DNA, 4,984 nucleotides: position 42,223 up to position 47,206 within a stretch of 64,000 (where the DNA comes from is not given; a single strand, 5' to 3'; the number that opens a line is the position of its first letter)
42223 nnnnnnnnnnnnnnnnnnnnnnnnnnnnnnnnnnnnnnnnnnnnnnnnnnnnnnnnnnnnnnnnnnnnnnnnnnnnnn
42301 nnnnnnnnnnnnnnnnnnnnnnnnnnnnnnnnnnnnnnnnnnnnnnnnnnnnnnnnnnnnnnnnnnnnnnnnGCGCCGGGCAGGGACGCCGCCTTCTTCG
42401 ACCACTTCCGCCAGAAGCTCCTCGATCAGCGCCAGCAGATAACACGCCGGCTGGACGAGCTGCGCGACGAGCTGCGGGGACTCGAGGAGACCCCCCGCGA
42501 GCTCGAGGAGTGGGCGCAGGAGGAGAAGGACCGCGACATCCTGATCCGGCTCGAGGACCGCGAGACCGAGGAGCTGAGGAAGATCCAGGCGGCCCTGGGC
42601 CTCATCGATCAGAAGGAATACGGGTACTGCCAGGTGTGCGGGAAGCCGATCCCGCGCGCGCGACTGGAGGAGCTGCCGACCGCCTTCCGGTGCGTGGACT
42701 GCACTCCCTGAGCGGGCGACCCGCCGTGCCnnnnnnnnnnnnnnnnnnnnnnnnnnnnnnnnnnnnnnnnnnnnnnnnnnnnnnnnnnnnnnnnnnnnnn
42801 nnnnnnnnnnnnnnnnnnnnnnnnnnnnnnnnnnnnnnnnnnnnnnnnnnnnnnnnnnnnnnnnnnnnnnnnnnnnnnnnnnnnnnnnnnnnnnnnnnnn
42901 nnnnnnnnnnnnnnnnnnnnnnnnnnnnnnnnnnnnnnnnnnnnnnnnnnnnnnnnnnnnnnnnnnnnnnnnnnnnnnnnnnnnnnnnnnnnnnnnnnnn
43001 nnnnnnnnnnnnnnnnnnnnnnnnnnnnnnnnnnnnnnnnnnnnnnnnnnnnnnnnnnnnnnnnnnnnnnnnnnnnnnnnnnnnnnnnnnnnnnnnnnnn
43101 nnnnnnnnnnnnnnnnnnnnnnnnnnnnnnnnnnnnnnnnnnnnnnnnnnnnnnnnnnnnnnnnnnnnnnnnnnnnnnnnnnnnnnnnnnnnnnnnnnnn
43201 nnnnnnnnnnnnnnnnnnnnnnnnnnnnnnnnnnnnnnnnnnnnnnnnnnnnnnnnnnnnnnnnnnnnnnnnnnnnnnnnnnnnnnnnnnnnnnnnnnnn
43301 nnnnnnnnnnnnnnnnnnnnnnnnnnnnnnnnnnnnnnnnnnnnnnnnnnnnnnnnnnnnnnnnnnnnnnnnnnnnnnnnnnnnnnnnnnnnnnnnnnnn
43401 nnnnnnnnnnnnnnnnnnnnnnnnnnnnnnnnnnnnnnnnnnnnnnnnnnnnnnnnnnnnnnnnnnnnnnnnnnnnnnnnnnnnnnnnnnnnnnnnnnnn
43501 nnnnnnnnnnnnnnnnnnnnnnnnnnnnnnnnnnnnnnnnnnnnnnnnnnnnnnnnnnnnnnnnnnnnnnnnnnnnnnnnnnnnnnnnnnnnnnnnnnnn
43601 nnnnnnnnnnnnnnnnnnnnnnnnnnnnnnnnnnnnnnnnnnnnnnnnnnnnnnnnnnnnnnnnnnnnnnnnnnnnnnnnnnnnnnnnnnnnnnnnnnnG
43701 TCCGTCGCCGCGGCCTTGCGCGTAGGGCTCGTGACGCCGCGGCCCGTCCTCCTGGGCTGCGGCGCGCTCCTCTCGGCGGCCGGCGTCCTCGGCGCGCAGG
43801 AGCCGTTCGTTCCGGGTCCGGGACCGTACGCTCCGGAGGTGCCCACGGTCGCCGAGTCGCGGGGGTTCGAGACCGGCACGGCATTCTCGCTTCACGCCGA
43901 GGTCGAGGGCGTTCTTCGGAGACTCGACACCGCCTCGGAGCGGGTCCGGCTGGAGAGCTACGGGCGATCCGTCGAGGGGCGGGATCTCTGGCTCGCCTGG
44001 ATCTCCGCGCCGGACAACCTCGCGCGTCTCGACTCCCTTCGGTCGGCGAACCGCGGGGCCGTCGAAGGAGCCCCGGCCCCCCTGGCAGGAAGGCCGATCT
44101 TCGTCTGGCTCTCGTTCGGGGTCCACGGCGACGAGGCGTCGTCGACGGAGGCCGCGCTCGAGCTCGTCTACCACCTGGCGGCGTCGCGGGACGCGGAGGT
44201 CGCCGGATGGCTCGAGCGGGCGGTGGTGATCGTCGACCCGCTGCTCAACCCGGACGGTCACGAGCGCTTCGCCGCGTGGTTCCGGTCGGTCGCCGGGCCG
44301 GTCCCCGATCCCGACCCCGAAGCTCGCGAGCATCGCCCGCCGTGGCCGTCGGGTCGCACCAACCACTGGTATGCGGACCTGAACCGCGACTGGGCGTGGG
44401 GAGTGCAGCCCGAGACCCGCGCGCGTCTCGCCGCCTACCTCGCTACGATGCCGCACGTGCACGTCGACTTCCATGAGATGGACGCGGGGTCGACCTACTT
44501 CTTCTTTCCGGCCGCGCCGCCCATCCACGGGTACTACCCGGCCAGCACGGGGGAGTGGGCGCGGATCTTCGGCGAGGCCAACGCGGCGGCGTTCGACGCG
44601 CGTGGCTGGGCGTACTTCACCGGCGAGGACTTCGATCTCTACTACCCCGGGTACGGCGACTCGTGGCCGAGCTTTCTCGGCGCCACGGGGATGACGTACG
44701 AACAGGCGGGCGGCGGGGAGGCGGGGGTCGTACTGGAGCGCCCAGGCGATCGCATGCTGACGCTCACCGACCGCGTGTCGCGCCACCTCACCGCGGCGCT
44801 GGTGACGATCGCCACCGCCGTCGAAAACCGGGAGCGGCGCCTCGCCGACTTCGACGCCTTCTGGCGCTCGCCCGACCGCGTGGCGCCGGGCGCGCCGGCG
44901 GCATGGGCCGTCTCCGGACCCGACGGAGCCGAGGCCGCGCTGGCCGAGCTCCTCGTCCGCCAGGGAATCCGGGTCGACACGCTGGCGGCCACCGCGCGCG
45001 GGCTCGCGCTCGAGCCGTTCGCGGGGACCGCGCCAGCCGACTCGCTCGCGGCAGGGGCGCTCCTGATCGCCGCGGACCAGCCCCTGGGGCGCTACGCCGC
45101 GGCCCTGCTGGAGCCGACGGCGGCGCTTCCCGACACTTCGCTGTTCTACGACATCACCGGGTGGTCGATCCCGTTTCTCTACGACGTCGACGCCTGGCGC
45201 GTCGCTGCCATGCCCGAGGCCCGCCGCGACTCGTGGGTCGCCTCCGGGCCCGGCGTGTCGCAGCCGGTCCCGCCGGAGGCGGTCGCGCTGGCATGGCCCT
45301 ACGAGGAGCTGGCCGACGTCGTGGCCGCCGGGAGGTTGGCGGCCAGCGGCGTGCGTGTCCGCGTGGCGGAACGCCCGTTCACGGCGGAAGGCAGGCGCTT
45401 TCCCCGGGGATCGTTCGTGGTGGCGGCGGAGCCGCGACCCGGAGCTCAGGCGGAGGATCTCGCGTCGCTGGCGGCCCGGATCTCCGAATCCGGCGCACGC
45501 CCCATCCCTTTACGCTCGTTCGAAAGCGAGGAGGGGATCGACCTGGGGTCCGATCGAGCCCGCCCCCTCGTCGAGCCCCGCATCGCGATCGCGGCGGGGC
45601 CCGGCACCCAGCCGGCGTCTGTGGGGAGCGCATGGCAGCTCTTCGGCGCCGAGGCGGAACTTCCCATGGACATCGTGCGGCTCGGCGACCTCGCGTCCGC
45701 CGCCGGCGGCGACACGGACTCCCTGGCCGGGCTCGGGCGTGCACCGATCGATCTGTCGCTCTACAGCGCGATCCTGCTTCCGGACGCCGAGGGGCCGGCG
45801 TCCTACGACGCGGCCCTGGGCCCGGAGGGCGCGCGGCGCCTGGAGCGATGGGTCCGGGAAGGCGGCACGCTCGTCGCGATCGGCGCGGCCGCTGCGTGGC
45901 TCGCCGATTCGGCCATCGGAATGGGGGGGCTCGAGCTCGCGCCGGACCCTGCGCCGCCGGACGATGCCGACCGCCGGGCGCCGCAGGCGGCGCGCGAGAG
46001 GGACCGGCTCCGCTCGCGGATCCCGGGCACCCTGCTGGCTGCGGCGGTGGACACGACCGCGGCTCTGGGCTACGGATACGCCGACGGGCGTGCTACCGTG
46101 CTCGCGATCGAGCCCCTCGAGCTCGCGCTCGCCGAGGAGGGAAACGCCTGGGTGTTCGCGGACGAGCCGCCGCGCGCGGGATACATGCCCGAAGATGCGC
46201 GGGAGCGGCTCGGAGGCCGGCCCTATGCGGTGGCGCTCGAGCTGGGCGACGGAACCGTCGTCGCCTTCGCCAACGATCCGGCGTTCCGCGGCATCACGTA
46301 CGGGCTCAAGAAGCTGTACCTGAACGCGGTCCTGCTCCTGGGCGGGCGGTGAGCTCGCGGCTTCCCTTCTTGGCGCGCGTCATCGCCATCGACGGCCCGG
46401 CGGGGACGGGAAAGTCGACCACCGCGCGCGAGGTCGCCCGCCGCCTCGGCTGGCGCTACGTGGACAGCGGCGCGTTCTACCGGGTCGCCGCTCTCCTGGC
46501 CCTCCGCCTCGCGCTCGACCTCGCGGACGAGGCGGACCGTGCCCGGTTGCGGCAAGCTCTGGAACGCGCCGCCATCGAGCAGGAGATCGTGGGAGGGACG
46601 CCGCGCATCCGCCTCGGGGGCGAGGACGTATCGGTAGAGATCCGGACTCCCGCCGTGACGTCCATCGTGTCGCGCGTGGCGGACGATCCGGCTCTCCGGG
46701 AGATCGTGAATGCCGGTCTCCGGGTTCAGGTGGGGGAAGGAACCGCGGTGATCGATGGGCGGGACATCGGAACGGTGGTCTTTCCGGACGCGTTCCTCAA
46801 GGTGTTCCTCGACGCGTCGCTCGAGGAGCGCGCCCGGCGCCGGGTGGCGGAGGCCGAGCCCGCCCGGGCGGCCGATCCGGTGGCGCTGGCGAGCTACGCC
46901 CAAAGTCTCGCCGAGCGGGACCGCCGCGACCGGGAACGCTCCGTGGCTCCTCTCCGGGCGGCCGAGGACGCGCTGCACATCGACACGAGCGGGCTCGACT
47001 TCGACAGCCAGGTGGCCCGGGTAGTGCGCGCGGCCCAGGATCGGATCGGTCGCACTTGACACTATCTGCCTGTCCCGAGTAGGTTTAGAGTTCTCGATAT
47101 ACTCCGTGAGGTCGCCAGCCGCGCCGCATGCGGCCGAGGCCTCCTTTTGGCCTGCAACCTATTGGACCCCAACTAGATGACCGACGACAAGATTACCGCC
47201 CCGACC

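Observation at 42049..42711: DksA/TraR-type zinc finger fused to a histone-H1/AlgP-like Lys-Ala-rich N-terminal tail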

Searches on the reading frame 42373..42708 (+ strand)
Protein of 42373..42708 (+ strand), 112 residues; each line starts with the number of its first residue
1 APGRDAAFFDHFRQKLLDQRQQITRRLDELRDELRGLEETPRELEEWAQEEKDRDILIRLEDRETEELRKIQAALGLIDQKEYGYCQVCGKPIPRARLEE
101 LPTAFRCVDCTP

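Call 32: search_protein_representatives(protein=window:42373-42708:+)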
Query: 112 residues. Proteins with E-value up to 0.001 (for the whole library): 8896; up to 1e-10: 136; up to 1e-30: 7. The best 150 are listed.
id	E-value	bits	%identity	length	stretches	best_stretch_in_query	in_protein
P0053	3.7e-55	201.2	94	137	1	11-111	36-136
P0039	3.1e-51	188.6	83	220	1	4-112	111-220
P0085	1.1e-47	177.2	81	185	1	9-112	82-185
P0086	1.4e-44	167.1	72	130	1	2-111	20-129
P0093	4.4e-39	149.5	69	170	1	4-111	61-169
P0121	6.6e-34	132.8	63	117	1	10-110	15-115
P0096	1.9e-32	128.1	81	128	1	37-111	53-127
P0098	2.2e-30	121.5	58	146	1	1-112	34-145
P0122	1.5e-25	105.9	59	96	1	18-112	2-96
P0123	9.0e-25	103.4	54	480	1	7-112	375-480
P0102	1.4e-24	102.8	54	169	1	10-112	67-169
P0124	3.7e-18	82.1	42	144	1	8-111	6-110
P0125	9.6e-18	80.7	39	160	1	4-110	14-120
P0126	2.2e-17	79.6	43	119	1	5-111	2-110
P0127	6.2e-17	78.1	44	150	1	8-111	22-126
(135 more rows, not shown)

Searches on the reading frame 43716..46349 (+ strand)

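Call 23: search_protein_families(library=pfam, proteins=[window:43716-46349:+], max_evalue=0.001)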
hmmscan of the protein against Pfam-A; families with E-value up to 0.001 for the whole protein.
window:43716-46349:+ (878 aa): 2 families
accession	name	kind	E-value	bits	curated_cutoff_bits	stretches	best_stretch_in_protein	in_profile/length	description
PF00246.29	Peptidase_M14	-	5e-18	66.2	21.6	1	68-229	6-136/286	Zinc carboxypeptidase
PF14258.12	DUF4350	-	0.00041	21.1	30.4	0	701-852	50-158/181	Domain of unknown function (DUF4350)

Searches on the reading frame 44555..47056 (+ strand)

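Call 23: search_protein_families(library=pfam, proteins=[window:44555-47056:+], max_evalue=0.001)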
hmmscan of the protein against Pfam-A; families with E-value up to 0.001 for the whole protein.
window:44555-47056:+ (834 aa): 3 families
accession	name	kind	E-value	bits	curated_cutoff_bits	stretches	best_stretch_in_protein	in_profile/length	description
PF02224.24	Cytidylate_kin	-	3.1e-60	203.9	26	1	610-827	1-209/211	Cytidylate kinase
PF13189.12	Cytidylate_kin2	-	7.5e-09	36.5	28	1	609-769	1-133/176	Cytidylate kinase-like family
PF13238.12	AAA_18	-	5.4e-06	27.3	29.4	1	610-766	1-111/128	AAA domain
